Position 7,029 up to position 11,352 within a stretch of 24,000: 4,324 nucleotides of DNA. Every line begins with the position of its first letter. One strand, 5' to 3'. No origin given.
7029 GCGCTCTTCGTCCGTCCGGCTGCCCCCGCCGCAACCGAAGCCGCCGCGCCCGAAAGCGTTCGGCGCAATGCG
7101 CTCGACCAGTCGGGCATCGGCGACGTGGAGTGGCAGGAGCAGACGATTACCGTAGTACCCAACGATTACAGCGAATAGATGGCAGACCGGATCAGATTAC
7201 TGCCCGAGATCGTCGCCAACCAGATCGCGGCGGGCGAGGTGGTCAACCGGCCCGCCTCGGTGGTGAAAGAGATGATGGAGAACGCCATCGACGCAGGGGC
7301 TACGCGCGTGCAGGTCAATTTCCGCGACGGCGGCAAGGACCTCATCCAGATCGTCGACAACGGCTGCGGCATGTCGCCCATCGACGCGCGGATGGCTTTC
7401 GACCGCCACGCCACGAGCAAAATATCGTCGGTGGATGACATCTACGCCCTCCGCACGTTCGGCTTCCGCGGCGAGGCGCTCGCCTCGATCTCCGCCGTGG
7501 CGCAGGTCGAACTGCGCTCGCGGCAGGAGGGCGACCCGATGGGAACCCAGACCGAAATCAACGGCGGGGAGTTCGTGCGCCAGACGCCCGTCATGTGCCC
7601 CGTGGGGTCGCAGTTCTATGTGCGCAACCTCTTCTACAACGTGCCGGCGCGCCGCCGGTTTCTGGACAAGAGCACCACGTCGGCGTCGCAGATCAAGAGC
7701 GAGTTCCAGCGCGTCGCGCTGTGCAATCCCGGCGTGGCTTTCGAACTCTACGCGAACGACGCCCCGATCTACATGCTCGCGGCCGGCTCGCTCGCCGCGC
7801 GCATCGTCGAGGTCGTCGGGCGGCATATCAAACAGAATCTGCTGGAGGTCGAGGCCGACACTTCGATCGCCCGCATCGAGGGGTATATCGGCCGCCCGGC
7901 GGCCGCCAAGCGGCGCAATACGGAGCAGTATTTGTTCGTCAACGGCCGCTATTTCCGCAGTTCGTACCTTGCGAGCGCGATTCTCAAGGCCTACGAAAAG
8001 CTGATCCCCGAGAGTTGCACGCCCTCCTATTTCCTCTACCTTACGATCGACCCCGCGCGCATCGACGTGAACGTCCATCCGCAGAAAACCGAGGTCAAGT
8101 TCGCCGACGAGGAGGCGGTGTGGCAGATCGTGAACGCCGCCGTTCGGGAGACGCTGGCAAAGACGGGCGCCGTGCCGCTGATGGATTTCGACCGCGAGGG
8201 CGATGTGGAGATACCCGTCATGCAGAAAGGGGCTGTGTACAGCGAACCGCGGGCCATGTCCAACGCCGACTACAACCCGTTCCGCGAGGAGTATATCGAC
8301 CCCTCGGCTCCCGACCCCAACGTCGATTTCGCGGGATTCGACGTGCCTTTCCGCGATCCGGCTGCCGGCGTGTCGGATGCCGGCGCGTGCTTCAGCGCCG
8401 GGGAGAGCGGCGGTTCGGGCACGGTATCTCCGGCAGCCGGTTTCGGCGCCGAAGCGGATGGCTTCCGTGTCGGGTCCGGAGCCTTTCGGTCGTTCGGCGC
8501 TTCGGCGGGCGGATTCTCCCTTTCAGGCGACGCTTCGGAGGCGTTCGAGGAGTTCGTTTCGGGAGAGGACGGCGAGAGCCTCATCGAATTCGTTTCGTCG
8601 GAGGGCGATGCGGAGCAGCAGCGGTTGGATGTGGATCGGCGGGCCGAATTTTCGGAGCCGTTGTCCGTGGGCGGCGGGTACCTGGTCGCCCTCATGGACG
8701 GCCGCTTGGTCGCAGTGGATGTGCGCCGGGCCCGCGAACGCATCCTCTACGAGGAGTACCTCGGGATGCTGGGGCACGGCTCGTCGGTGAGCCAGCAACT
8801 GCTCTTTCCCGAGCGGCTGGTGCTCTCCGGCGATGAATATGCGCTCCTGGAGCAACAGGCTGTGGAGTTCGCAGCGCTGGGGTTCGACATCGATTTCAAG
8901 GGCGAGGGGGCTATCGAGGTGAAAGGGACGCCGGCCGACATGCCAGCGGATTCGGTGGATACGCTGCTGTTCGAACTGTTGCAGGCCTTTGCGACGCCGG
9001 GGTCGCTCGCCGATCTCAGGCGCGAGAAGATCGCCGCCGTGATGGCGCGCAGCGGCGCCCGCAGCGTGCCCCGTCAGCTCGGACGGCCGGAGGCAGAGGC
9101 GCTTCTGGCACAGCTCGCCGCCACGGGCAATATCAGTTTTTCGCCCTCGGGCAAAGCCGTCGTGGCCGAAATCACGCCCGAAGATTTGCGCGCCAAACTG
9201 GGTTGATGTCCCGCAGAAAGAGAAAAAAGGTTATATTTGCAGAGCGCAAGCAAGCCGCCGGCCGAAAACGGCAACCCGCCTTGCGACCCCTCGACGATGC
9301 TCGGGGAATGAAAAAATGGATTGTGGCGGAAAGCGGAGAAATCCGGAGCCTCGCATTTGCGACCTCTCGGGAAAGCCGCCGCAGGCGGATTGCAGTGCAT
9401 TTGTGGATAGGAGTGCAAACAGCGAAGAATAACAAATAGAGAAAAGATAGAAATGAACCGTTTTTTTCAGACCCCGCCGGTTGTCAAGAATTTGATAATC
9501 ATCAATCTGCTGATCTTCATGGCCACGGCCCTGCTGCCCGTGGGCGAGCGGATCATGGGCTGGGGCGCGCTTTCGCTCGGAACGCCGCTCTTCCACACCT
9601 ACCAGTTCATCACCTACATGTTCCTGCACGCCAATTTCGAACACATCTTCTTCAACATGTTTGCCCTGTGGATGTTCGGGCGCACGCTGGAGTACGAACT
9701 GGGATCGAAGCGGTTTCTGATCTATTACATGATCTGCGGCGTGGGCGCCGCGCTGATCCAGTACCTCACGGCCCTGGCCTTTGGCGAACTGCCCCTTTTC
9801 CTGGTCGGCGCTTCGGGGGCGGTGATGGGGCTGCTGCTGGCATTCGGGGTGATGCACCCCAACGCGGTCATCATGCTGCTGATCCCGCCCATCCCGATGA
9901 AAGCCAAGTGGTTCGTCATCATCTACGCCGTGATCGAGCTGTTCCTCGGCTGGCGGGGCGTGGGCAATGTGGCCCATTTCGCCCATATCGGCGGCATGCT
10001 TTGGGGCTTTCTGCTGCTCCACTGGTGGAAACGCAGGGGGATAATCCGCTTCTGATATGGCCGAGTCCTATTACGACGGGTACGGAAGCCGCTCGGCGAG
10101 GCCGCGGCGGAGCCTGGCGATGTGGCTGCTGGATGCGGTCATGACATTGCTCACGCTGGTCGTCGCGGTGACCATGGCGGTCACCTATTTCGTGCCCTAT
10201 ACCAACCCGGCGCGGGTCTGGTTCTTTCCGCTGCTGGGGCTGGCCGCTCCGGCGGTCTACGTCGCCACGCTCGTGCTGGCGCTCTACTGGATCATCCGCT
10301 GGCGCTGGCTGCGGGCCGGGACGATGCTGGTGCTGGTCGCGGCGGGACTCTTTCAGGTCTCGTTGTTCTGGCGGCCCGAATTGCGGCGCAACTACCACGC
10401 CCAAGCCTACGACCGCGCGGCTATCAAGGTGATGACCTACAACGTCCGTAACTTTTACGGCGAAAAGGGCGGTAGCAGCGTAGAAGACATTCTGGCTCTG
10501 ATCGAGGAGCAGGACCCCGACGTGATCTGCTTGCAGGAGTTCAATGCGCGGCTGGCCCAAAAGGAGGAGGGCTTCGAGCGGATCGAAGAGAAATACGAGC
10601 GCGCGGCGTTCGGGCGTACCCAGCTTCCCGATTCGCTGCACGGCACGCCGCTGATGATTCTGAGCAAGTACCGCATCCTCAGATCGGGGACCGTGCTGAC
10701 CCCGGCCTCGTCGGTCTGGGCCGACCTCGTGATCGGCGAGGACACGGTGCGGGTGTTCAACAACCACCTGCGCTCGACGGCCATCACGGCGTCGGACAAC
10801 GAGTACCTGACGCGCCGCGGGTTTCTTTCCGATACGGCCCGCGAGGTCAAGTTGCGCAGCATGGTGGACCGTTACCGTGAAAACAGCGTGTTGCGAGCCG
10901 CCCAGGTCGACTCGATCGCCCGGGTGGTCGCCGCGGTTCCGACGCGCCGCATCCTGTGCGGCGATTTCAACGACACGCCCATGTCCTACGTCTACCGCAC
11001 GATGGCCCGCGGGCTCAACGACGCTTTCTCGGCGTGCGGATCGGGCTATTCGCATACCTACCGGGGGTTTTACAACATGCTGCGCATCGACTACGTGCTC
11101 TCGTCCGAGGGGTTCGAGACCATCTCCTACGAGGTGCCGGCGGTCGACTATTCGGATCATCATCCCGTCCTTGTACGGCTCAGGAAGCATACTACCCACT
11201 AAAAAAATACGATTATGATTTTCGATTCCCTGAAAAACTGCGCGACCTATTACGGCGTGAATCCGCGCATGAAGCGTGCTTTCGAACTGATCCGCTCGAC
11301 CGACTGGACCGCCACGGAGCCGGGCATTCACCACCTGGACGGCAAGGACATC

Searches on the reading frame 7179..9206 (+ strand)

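Call 58: search_protein_families(library=pfam, proteins=[window:7179-9206:+], max_evalue=0.00001)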
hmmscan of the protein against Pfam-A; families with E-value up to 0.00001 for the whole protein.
window:7179-9206:+ (675 aa): 4 families
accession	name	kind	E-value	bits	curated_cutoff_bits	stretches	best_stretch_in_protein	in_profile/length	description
PF01119.25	DNA_mis_repair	-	5.2e-35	120.1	26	1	210-326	2-118/119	DNA mismatch repair protein, C-terminal domain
PF08676.16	MutL_C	-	7.3e-22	78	25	1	498-628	5-136/142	MutL C terminal dimerisation domain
PF13589.12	HATPase_c_3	-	7.4e-12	45.9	25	1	26-128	4-106/137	Histidine kinase-, DNA gyrase B-, and HSP90-like ATPase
PF02518.31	HATPase_c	-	3e-07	31.3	26.4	1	23-83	4-64/111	Histidine kinase-, DNA gyrase B-, and HSP90-like ATPase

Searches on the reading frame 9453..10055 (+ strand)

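Call 58: search_protein_families(library=pfam, proteins=[window:9453-10055:+], max_evalue=0.00001)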
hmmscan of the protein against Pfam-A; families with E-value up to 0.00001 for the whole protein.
window:9453-10055:+ (200 aa): 1 family
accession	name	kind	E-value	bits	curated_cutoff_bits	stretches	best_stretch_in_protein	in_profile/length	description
PF01694.28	Rhomboid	-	4.2e-32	111.8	22.6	1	49-189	4-137/143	Rhomboid domain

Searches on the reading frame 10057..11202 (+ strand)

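Call 58: search_protein_families(library=pfam, proteins=[window:10057-11202:+], max_evalue=0.00001)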
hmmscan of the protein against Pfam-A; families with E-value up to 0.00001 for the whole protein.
window:10057-11202:+ (381 aa): 1 family
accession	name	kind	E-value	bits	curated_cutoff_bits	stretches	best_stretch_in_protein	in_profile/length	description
PF03372.29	Exo_endo_phos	-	3.8e-22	79.5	24.5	1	126-368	1-225/225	Endonuclease/Exonuclease/phosphatase family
